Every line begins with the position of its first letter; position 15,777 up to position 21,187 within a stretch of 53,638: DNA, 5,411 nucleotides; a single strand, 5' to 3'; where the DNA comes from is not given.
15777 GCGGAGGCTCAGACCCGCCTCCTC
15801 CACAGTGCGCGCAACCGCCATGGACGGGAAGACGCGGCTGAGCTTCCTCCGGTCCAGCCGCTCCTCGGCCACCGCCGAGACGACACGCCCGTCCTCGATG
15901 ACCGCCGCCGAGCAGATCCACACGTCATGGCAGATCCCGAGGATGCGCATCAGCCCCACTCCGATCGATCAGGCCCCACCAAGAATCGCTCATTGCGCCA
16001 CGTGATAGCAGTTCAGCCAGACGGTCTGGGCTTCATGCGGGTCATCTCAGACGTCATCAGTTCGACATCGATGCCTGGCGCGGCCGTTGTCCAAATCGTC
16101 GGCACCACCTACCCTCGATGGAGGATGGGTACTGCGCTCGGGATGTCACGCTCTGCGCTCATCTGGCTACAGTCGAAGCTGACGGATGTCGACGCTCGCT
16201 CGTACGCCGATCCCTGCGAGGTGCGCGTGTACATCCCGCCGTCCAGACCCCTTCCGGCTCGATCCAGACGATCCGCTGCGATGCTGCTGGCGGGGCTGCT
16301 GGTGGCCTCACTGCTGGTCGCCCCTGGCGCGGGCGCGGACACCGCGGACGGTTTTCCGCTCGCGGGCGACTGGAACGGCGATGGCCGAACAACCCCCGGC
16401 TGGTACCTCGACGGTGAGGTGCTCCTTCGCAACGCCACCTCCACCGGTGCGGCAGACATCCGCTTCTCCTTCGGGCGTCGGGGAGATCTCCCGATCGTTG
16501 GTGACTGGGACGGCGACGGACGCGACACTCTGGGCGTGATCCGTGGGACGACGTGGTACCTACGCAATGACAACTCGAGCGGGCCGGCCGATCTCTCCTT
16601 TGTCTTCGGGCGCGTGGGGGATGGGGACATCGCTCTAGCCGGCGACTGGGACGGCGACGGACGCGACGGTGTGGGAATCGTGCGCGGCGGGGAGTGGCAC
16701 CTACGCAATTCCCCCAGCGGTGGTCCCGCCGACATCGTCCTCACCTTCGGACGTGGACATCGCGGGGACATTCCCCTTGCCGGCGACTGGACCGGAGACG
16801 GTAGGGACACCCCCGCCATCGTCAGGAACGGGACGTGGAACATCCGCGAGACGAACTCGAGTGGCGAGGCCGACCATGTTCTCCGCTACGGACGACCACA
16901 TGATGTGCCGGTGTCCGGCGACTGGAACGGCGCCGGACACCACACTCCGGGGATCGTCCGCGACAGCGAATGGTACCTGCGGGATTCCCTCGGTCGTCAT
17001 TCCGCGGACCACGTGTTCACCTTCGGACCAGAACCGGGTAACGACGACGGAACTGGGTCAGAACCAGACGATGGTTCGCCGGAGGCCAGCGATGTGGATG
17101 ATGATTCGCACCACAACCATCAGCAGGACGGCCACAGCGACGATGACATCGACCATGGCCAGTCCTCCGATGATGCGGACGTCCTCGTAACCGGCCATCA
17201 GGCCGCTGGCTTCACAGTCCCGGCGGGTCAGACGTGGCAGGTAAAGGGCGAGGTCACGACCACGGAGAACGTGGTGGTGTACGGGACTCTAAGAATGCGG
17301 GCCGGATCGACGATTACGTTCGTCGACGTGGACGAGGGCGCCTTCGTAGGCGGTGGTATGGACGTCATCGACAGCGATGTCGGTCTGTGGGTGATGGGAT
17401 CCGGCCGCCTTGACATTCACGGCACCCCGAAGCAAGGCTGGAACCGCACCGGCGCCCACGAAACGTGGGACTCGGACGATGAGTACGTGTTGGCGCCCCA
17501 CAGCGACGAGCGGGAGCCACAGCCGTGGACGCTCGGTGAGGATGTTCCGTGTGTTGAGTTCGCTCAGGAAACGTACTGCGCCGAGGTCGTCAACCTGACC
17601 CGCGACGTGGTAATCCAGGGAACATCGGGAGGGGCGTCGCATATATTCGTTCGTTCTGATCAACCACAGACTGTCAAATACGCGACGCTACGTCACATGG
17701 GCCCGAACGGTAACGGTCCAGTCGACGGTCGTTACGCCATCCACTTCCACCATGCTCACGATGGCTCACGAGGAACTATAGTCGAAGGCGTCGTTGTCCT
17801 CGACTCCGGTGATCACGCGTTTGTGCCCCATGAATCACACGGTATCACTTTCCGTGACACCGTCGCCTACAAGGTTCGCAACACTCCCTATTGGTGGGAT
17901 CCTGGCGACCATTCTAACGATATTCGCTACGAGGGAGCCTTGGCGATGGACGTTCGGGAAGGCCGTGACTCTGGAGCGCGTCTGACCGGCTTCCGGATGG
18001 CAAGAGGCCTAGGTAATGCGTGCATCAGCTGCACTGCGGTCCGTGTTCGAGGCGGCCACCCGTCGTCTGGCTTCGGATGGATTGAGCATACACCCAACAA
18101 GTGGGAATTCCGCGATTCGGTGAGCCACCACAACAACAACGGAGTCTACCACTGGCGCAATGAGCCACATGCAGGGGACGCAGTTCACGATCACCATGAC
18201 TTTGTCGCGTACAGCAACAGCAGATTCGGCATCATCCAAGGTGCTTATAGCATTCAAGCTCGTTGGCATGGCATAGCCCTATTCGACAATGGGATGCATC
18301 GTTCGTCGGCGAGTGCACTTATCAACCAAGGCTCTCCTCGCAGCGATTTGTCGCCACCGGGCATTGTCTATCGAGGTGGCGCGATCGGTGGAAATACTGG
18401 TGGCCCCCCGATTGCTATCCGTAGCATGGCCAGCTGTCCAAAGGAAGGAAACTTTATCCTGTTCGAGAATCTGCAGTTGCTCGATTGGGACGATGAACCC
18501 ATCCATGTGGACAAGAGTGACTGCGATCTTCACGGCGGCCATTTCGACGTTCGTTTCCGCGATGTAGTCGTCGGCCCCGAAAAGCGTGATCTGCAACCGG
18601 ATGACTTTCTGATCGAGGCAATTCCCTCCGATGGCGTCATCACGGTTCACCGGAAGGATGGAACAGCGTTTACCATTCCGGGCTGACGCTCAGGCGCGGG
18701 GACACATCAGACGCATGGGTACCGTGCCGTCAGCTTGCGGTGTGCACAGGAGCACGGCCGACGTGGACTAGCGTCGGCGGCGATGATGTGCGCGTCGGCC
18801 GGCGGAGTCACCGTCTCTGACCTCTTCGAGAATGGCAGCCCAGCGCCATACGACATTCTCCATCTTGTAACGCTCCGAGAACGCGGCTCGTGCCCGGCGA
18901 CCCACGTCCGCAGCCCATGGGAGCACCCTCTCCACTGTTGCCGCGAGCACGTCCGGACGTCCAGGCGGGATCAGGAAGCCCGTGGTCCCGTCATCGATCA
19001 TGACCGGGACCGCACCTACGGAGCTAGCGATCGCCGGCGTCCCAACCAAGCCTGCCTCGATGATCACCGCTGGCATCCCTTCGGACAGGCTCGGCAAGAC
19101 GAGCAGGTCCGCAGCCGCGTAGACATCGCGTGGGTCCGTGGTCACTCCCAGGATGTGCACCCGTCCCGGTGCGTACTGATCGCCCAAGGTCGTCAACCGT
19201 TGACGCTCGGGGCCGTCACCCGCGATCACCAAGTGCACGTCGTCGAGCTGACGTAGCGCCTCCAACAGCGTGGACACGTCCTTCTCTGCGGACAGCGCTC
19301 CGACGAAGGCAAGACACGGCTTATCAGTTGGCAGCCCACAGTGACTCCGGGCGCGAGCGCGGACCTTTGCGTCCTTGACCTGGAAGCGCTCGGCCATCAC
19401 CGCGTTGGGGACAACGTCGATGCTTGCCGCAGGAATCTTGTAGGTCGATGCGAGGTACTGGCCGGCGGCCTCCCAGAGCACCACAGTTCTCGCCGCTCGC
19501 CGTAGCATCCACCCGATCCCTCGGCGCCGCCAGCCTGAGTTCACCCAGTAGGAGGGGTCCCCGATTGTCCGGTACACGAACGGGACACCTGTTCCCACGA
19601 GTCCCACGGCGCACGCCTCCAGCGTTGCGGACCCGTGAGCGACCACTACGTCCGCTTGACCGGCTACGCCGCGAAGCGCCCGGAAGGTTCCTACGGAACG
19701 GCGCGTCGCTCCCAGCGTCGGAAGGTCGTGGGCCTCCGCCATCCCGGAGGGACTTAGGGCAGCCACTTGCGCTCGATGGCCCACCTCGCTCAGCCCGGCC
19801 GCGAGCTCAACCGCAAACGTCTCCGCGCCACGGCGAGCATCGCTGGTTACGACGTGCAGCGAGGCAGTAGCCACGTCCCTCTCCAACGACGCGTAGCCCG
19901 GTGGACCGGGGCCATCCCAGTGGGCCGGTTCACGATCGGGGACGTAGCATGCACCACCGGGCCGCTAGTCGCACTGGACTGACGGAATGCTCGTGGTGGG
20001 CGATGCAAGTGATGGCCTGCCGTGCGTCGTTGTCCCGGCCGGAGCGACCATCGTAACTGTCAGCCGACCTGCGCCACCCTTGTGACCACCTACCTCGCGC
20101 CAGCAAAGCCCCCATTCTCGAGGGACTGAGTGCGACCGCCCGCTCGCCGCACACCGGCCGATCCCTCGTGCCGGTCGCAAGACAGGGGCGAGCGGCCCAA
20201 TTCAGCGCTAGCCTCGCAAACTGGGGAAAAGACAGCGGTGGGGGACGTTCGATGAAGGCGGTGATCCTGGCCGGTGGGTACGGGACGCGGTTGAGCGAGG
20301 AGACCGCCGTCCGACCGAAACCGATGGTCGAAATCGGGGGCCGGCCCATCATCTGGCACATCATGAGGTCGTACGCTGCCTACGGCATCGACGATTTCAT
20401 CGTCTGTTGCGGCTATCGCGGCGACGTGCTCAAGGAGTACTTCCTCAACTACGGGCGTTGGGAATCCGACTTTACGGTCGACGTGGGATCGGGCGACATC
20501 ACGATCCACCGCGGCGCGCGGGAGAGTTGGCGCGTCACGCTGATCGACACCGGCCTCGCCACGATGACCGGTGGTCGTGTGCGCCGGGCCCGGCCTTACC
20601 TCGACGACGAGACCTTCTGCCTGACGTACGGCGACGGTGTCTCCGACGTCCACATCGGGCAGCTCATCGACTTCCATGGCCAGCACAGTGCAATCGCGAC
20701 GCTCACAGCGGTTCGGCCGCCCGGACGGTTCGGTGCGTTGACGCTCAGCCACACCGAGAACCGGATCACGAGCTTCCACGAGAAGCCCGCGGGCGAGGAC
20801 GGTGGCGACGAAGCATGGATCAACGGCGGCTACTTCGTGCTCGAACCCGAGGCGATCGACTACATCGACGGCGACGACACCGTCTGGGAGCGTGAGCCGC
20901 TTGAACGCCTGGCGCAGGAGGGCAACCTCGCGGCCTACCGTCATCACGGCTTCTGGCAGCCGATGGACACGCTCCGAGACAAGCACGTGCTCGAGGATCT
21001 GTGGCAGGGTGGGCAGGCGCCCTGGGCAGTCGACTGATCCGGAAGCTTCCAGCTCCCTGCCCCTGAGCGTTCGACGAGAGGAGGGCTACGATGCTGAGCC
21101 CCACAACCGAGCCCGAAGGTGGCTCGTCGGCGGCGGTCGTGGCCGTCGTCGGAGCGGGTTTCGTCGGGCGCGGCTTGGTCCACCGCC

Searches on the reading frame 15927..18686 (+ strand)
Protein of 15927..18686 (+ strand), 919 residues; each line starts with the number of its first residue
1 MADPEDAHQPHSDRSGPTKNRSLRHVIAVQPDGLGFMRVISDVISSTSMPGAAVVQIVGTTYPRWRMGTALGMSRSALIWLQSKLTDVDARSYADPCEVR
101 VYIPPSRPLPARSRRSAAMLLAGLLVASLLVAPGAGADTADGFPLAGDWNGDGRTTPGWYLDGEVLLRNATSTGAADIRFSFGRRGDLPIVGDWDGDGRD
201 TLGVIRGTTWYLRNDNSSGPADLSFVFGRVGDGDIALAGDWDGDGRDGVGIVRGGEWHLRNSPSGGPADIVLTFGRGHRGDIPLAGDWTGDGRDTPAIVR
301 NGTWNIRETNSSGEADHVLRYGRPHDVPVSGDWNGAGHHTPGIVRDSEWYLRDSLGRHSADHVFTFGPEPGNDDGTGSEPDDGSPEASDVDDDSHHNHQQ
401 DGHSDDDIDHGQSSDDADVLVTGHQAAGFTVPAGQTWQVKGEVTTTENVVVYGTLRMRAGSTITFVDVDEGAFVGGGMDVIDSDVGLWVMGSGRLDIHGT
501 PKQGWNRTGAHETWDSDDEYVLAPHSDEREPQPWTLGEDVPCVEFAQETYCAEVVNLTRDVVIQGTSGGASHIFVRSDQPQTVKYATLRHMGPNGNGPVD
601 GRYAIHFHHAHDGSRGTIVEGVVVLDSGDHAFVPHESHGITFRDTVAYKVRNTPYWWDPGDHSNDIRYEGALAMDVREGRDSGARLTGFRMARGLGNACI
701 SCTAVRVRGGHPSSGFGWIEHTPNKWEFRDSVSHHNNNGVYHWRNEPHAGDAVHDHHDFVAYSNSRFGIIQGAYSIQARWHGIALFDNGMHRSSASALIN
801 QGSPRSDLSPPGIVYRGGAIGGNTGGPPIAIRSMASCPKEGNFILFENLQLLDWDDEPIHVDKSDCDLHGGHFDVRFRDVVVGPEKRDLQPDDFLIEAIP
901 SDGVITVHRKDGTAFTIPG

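Call 100: search_protein_families(library=pfam, proteins=[window:15927-18686:+], max_evalue=0.001)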
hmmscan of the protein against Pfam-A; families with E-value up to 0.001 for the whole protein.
window:15927-18686:+ (919 aa): 1 family
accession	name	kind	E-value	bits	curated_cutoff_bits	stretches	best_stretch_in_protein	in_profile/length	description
PF24606.1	CEMIP_beta-hel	-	1.4e-07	31.9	27.3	1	571-650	4-83/212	CEMIP beta-helix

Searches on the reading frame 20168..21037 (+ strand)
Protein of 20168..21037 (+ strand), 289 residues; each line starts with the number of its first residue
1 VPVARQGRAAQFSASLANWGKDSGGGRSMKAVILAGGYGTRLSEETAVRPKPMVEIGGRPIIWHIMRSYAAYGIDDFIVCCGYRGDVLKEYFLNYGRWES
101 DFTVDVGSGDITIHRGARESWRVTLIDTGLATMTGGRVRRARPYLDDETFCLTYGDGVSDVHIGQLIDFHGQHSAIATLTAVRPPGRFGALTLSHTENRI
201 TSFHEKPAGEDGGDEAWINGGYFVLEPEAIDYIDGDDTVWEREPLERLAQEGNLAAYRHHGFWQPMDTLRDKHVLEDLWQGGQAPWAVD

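Call 100: search_protein_families(library=pfam, proteins=[window:20168-21037:+], max_evalue=0.001)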
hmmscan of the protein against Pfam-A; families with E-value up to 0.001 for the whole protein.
window:20168-21037:+ (289 aa): 2 families
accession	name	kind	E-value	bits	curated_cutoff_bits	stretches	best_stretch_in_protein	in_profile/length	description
PF00483.29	NTP_transferase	-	7.3e-22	78.6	21.2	1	30-234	1-190/245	Nucleotidyl transferase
PF12804.13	NTP_transf_3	-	3.5e-09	37.5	27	1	31-84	1-49/160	MobA-like NTP transferase domain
